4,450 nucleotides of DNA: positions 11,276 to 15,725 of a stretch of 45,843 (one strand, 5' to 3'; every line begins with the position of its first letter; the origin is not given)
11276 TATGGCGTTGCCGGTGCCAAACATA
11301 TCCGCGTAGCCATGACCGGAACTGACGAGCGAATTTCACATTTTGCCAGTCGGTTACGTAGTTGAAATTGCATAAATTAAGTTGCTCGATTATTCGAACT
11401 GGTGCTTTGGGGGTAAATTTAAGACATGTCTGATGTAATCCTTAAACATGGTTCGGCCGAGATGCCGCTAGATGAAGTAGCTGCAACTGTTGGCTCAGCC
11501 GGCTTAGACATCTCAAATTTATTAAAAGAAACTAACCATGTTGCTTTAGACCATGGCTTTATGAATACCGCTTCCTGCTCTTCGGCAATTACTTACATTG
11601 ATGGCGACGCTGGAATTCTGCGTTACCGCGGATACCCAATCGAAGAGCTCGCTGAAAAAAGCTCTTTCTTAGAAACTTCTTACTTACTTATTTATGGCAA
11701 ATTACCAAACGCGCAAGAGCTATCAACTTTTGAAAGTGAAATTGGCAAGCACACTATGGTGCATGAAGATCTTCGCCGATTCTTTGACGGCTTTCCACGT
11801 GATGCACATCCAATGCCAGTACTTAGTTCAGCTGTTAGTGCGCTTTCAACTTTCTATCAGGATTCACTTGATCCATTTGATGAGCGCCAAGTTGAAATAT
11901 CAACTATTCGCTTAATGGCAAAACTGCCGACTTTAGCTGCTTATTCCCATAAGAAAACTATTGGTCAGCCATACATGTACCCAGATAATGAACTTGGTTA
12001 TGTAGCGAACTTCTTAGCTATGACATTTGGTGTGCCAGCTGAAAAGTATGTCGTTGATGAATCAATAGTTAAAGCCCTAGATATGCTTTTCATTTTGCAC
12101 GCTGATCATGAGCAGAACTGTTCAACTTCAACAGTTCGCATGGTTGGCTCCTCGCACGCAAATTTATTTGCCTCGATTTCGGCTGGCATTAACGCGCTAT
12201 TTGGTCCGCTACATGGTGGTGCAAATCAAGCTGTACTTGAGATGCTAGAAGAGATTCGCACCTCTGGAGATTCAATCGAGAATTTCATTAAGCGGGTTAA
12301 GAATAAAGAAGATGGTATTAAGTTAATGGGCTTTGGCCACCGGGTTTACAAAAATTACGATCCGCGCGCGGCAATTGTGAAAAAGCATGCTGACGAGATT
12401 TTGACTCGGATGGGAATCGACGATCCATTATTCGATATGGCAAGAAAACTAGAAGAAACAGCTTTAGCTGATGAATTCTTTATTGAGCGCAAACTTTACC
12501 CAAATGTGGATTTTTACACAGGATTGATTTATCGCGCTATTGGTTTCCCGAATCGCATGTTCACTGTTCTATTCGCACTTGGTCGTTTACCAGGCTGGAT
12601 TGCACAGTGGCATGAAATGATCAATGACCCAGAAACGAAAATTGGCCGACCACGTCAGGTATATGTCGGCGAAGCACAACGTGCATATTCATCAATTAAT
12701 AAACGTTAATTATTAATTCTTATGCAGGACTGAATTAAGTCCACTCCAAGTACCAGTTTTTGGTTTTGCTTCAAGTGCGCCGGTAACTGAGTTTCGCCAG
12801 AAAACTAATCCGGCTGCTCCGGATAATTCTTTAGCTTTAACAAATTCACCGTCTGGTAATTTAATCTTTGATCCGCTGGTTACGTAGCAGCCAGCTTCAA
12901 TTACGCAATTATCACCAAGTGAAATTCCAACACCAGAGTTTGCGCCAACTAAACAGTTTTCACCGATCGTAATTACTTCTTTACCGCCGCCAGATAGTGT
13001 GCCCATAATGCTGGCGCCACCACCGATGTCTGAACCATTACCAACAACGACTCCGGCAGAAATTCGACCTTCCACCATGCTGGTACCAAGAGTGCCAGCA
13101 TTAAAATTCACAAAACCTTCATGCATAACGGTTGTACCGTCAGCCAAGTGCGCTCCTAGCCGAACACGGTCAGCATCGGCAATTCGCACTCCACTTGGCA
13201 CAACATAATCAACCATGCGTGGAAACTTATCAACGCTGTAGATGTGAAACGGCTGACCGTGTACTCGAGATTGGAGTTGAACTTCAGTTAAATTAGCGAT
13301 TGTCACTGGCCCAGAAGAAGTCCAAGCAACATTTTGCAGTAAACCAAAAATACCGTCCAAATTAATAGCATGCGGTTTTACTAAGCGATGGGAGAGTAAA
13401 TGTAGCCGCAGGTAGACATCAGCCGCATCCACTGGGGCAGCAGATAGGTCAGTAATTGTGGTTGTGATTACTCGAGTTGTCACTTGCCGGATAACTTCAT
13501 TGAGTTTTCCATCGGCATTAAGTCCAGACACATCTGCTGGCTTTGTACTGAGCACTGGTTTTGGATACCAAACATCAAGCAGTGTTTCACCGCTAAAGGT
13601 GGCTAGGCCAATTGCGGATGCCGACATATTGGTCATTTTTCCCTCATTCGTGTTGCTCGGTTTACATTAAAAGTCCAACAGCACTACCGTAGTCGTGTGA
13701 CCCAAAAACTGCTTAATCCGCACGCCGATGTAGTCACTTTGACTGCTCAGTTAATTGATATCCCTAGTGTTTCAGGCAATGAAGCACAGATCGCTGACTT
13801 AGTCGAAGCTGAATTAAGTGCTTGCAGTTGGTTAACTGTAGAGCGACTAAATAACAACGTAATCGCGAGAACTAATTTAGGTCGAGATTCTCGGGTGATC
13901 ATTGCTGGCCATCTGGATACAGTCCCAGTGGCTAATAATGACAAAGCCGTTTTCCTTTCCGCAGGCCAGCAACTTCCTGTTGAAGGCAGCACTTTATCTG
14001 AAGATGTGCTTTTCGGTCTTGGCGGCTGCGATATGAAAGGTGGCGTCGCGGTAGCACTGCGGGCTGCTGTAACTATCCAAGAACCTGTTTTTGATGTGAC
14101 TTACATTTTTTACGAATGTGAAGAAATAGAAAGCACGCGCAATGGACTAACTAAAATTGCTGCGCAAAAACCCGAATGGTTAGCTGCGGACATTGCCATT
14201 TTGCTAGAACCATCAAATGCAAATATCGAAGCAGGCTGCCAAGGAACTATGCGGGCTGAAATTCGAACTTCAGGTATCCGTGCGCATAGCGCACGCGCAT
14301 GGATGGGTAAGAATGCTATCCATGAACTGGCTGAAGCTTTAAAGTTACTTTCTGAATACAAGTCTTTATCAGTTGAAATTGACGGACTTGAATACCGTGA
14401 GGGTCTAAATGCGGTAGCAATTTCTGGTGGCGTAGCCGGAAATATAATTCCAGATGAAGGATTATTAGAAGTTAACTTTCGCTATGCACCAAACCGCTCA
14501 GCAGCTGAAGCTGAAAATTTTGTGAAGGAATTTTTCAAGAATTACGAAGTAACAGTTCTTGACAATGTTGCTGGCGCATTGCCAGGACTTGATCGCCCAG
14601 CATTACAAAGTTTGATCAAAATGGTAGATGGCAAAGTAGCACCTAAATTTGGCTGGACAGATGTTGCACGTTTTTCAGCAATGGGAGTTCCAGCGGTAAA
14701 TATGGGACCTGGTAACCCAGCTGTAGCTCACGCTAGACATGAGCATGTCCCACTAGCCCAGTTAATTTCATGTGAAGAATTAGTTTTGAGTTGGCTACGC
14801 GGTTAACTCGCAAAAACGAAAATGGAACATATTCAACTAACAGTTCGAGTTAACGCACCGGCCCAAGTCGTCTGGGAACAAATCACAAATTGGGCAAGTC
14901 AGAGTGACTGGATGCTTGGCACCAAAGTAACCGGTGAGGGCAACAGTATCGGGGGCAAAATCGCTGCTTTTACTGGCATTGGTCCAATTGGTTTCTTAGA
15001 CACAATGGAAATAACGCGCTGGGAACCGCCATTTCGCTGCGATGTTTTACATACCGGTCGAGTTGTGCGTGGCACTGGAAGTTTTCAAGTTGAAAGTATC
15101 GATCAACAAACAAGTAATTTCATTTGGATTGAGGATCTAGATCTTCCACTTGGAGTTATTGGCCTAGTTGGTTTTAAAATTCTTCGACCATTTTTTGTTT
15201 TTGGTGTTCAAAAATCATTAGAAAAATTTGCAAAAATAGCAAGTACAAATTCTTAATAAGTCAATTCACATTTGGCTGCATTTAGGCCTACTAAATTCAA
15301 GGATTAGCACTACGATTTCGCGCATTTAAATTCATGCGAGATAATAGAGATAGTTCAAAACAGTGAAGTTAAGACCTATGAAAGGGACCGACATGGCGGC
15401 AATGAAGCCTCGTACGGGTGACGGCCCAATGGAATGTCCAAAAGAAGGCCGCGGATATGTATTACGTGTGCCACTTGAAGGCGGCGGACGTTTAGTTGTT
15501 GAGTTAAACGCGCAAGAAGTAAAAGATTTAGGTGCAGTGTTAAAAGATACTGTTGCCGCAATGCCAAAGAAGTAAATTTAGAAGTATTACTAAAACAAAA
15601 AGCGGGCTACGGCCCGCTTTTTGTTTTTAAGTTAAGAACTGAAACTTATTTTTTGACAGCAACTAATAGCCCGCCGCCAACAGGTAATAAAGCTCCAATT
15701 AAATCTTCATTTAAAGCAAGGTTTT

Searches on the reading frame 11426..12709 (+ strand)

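Call 23: search_protein_families(library=pfam, proteins=[window:11426-12709:+])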
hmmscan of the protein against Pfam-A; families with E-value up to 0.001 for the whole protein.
window:11426-12709:+ (427 aa): 1 family
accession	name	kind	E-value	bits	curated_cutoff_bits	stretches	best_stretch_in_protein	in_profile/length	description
PF00285.26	Citrate_synt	-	6.9e-140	466.6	27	1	44-410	1-357/357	Citrate synthase, C-terminal domain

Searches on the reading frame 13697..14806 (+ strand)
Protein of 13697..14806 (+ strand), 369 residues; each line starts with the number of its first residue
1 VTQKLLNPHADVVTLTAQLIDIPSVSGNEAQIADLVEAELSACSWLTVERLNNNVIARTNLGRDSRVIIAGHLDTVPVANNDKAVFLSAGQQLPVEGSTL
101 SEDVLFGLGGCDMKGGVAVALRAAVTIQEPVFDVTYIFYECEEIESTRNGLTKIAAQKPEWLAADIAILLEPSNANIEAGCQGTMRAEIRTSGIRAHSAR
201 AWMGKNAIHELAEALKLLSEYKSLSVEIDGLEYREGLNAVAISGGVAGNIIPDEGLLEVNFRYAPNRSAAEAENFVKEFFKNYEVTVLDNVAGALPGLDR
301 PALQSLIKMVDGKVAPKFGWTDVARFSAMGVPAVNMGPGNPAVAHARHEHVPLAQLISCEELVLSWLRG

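Call 67: search_protein_families(library=pfam, proteins=[window:13697-14806:+])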
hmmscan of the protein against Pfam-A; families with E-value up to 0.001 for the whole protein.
window:13697-14806:+ (369 aa): 3 families
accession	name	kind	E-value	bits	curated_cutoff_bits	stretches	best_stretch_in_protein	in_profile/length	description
PF01546.33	Peptidase_M20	-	2.7e-19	70.3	24.6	1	69-365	2-202/206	Peptidase family M20/M25/M40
PF07687.19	M20_dimer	-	5.5e-12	46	21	1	182-282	4-101/107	Peptidase dimerisation domain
PF04389.22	Peptidase_M28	-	0.00012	22.3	21.3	0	54-144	1-68/193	Peptidase family M28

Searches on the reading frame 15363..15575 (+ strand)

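Call 67: search_protein_families(library=pfam, proteins=[window:15363-15575:+])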
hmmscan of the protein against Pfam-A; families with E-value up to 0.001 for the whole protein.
window:15363-15575:+ (70 aa): 1 family
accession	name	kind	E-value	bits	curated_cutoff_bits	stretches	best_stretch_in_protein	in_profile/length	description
PF11314.13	DUF3117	-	6e-26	90.5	25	1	14-62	1-49/50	Protein of unknown function (DUF3117)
